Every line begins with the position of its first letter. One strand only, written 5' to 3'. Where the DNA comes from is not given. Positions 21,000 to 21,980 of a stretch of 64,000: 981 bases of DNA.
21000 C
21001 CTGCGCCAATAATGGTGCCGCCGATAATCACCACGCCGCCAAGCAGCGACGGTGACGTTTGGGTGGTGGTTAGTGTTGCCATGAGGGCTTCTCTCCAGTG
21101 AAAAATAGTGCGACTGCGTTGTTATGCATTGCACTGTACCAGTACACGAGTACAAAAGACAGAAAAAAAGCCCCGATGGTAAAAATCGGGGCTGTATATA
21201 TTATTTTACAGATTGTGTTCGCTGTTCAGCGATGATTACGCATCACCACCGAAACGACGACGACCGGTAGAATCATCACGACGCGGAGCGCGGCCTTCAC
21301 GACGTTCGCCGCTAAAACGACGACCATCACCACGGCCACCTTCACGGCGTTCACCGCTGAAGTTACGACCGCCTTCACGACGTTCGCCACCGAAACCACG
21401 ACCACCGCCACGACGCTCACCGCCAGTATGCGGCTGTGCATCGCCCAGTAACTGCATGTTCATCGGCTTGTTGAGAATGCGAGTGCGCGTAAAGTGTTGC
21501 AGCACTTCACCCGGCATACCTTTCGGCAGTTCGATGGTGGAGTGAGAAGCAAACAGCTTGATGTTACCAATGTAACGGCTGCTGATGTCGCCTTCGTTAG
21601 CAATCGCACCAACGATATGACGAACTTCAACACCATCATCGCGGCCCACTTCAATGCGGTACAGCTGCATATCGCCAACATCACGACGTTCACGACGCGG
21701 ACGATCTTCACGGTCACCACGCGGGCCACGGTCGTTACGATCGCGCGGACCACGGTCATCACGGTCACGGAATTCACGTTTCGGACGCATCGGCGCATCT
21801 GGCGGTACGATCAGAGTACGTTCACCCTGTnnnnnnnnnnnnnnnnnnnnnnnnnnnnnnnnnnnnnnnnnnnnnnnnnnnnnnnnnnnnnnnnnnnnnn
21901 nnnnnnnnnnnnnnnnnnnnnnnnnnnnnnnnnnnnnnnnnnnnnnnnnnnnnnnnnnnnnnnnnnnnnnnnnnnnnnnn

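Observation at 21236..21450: RG-rich repetitive C-terminal tail of DeaD encoded by imperfect tandem repeats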

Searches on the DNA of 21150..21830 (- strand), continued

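Call 53: search_dna_similar(query=L004:201-430:+, collection=ecoli_genomes, mode=near, rows=best, max_rows=30)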
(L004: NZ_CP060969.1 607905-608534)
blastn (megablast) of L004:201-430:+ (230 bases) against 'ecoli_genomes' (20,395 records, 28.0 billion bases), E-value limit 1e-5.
Records with a match: 5426; places in all: 5428; records where one place covers at least 80% of the query: 5420.
Genomes with a match: 5426 of 5426; with a place that covers at least 80% of the query: 5420. Places per genome that has any: lowest 1, median 1, highest 2. On chromosomes: 5427 places; on plasmids: 1.
Best place of each record, by identity: >=99% 2906; 95-99% 2337; 90-95% 183.
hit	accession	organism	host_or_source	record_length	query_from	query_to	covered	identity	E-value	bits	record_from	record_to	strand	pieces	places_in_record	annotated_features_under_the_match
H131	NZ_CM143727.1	Escherichia coli strain CFIAFB20180511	food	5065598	1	230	100%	100.0%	3e-102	496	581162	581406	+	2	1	deaD: ATP-dependent RNA helicase DeaD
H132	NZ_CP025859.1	Escherichia coli strain 504239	Homo sapiens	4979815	1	230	100%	100.0%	6e-94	441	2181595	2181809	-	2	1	deaD: ATP-dependent RNA helicase DeaD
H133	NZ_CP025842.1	Escherichia coli strain 720632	Homo sapiens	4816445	1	230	100%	100.0%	6e-94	441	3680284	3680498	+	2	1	deaD: ATP-dependent RNA helicase DeaD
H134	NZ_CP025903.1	Escherichia coli strain 300709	Homo sapiens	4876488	1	230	100%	100.0%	6e-94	441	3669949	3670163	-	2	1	deaD: ATP-dependent RNA helicase DeaD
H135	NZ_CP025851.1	Escherichia coli strain 510016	Homo sapiens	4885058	1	230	100%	100.0%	6e-94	441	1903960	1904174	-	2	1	deaD: ATP-dependent RNA helicase DeaD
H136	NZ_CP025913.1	Escherichia coli strain 203740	Homo sapiens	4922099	1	230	100%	100.0%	6e-94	441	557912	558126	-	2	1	deaD: ATP-dependent RNA helicase DeaD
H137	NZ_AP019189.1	Escherichia coli strain M217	Homo sapiens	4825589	1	230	100%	100.0%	6e-94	441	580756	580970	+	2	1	deaD: ATP-dependent RNA helicase DeaD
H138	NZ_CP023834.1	Escherichia coli strain 4/2-1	Homo sapiens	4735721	1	230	100%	100.0%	6e-94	441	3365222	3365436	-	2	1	deaD: ATP-dependent RNA helicase DeaD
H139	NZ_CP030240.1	Escherichia coli strain ER1709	-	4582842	1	230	100%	100.0%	6e-94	441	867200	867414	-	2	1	deaD: ATP-dependent RNA helicase DeaD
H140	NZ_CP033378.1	Escherichia coli strain L73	goose anus swab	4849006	1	230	100%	100.0%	6e-94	441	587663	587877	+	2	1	deaD: ATP-dependent RNA helicase DeaD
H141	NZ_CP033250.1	Escherichia coli strain ECCHD184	chicken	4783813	1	230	100%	100.0%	6e-94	441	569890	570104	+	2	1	deaD: ATP-dependent RNA helicase DeaD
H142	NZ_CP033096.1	Escherichia coli strain CP53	pig feces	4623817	1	230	100%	100.0%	6e-94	441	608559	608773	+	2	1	deaD: ATP-dependent RNA helicase DeaD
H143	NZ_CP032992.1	Escherichia coli strain W5-6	Jin River water W5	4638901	1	230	100%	100.0%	6e-94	441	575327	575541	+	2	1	deaD: ATP-dependent RNA helicase DeaD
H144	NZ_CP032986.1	Escherichia coli strain BE2-5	egret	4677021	1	230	100%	100.0%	6e-94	441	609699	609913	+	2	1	deaD: ATP-dependent RNA helicase DeaD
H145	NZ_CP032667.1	Escherichia coli str. K-12 substr. MG1655 strain K-12 ...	Laboratory strain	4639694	1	230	100%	100.0%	6e-94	441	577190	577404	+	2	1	deaD: ATP-dependent RNA helicase DeaD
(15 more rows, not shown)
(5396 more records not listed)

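Call 58: get_annotated_region(hit=H131, flank=60)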
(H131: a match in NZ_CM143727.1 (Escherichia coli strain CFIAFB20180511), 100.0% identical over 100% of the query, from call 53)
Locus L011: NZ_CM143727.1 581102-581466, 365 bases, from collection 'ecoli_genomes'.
description: Escherichia coli strain CFIAFB20180511 chromosome, whole genome shotgun sequence
organism: Escherichia coli strain CFIAFB20180511 (NCBI taxid 562)
replicon: chromosome; assembly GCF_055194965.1
host: -; source: food; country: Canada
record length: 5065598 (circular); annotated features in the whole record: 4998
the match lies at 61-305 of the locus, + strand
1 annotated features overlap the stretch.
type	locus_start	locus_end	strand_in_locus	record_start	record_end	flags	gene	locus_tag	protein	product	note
CDS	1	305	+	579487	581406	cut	deaD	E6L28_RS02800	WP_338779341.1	ATP-dependent RNA helicase DeaD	-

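Call 70: search_dna_similar(query=window:21640-21830:-, collection=ecoli_genomes, mode=near, rows=spread, max_rows=25)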
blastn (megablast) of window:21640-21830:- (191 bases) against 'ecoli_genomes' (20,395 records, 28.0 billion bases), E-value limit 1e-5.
Records with a match: 5426; places in all: 5427; records where one place covers at least 80% of the query: 5426.
Genomes with a match: 5426 of 5426; with a place that covers at least 80% of the query: 5426. Places per genome that has any: lowest 1, median 1, highest 2. On chromosomes: 5426 places; on plasmids: 1.
Best place of each record, by identity: >=99% 2498; 95-99% 2921; 90-95% 2; 80-90% 5.
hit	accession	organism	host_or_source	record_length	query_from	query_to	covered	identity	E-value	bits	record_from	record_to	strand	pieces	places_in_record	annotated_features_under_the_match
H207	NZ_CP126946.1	Escherichia coli O78:H51 strain APEC E18005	Gallus gallus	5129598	1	191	100%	100.0%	5e-69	403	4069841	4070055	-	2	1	deaD: ATP-dependent RNA helicase DeaD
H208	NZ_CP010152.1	Escherichia coli strain D9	dog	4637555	1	191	100%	100.0%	1e-94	353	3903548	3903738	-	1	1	deaD: ATP-dependent RNA helicase DeaD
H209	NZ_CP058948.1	Escherichia coli strain SY3626C5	missing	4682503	1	191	100%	100.0%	1e-94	353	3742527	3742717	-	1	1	deaD: ATP-dependent RNA helicase DeaD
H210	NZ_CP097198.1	Escherichia coli strain 2-1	pig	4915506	1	191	100%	100.0%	1e-94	353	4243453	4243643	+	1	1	deaD: ATP-dependent RNA helicase DeaD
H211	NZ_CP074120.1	Escherichia coli strain EC16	ascites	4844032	1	191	100%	100.0%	1e-94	353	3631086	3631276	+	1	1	deaD: ATP-dependent RNA helicase DeaD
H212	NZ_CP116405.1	Escherichia coli strain HH107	Post-treated (biosolid) sample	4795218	1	191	100%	100.0%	1e-94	353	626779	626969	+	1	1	deaD: ATP-dependent RNA helicase DeaD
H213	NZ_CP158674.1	Escherichia coli strain J53-KPC_Vir-P15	Homo sapiens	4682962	1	191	100%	100.0%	1e-94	353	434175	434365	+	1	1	deaD: ATP-dependent RNA helicase DeaD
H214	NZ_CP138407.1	Escherichia coli strain 50EVAW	Homo sapiens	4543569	1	191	100%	100.0%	1e-94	353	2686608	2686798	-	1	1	deaD: ATP-dependent RNA helicase DeaD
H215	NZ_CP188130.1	Escherichia coli strain TUM22762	Laboratory developed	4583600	1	191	100%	100.0%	1e-94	353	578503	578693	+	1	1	deaD: ATP-dependent RNA helicase DeaD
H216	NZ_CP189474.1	Escherichia coli strain N2250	Homo sapiens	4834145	1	191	100%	100.0%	1e-94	353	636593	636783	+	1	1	deaD: ATP-dependent RNA helicase DeaD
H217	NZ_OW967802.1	Escherichia coli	Homo sapiens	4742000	1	191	100%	100.0%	1e-94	353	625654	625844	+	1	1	deaD: ATP-dependent RNA helicase DeaD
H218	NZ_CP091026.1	Escherichia coli strain STEC383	pig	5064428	1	191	100%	99.5%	6e-93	348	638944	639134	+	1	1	deaD: ATP-dependent RNA helicase DeaD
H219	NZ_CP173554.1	Escherichia coli strain 98203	Homo sapiens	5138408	1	191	100%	99.0%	3e-91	342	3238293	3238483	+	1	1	deaD: ATP-dependent RNA helicase DeaD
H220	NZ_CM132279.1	Escherichia coli strain 19AR0646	Homo sapiens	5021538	1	191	100%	99.0%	3e-91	342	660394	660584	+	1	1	deaD: ATP-dependent RNA helicase DeaD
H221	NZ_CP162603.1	Escherichia coli strain PEC1020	Envirnment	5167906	1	191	100%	98.4%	1e-89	337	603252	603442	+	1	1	deaD: ATP-dependent RNA helicase DeaD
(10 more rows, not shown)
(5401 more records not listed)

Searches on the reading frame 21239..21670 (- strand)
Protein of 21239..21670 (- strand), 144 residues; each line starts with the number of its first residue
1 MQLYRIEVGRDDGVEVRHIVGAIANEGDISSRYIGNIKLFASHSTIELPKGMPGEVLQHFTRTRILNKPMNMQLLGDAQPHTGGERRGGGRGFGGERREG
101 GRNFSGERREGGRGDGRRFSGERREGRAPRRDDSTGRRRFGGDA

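Call 45: find_homologous_proteins(query=window:21239-21670:-, max_evalue=0.00001)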
Query window:21239-21670:- (144 aa): 189 proteins with E <= 0.00001 among 1866 candidates; the best 120 are listed.
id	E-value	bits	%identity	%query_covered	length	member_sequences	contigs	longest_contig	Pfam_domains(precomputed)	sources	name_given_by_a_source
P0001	8.2e-86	303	100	100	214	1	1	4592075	PF03880.22,PF12343.14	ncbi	-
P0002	1.1e-78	280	94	100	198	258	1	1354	PF03880.22,PF12343.14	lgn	-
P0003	3.6e-73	262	95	90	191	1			PF03880.22,PF12343.14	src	-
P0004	7.5e-71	255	88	100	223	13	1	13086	PF03880.22,PF12343.14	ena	-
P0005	4.6e-69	249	86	100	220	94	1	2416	PF03880.22,PF12343.14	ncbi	ncbi:DbpA RNA binding domain-containing protein, partial [Klebsiella pneumoniae]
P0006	1.1e-66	241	100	78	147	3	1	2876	PF03880.22,PF12343.14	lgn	-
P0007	6.4e-66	239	100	77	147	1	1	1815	PF03880.22,PF12343.14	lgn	-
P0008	1.7e-65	237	85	100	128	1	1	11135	PF03880.22,PF12343.14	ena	-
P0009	3.4e-64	233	100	76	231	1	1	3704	PF03880.22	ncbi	-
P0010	7.0e-64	232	58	100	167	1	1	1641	PF03880.22,PF12343.14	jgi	jgi:ATP-dependent RNA helicase DeaD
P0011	1.0e-62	228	75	93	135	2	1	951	PF03880.22,PF12343.14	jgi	jgi:ATP-dependent RNA helicase DeaD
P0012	1.1e-61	225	100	76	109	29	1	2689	PF03880.22,PF12343.14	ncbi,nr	ncbi:ATP-dependent RNA helicase, partial [Escherichia coli]|nr:ATP-dependent RNA helicase [Escherich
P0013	5.3e-60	220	99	72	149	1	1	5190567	PF03880.22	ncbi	-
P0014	6.3e-59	216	100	56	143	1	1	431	PF03880.22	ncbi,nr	ncbi:DbpA RNA binding domain-containing protein, partial [Escherichia coli]|nr:DbpA RNA binding doma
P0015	7.4e-59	216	96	56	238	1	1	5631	PF03880.22,PF12343.14,PF25399.2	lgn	-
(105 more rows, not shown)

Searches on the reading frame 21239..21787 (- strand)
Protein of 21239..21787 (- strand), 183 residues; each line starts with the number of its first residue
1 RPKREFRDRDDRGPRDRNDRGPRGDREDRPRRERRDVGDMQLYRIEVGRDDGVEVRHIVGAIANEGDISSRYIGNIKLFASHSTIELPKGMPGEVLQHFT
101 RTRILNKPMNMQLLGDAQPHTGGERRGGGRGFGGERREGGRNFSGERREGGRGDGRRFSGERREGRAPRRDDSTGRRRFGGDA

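Call 25: search_solved_structures(query=window:21239-21787:-, max_evalue=1, show_alignments=1)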
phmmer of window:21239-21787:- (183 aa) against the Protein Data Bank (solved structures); distinct sequences matched with E-value up to 1: 1.
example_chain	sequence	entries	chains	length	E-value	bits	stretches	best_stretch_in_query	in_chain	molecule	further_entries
5b88_A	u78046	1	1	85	1.3e-50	175.2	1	35-118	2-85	ATP-dependent RNA helicase DeaD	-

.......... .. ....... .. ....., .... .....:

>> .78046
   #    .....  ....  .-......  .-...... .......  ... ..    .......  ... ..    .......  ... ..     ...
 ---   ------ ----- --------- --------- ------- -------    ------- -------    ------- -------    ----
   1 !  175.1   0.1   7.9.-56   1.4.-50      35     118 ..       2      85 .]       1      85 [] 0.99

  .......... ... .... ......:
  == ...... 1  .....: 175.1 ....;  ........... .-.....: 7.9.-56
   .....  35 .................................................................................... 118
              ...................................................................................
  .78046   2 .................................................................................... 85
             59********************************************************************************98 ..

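Call 72: predict_structure(alignment_id=A3)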
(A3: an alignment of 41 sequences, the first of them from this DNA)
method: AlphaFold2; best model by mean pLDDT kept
length: 149 residues; sequences in the alignment: 41
mean_pLDDT: 75.6   pTM: 0.53
mean pLDDT of the five models: 75.6, 75.5, 74.7, 74.4, 74.3
residues with pLDDT >= 90: 71; 70-90: 8; 50-70: 53; < 50: 17
segments of 3 or more residues with pLDDT < 50: 83-86, 105-108
pLDDT, mean of each block of 10 residues (from residue 1): 86 98 97 93 98 92 93 95 50 49 50 53 57 64 56
secondary structure, 60 per line:
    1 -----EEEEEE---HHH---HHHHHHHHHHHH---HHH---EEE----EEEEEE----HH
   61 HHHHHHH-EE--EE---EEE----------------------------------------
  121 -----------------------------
elements in order: E6-11 H21-32 E42-44 E49-54 H59-67 E78-80
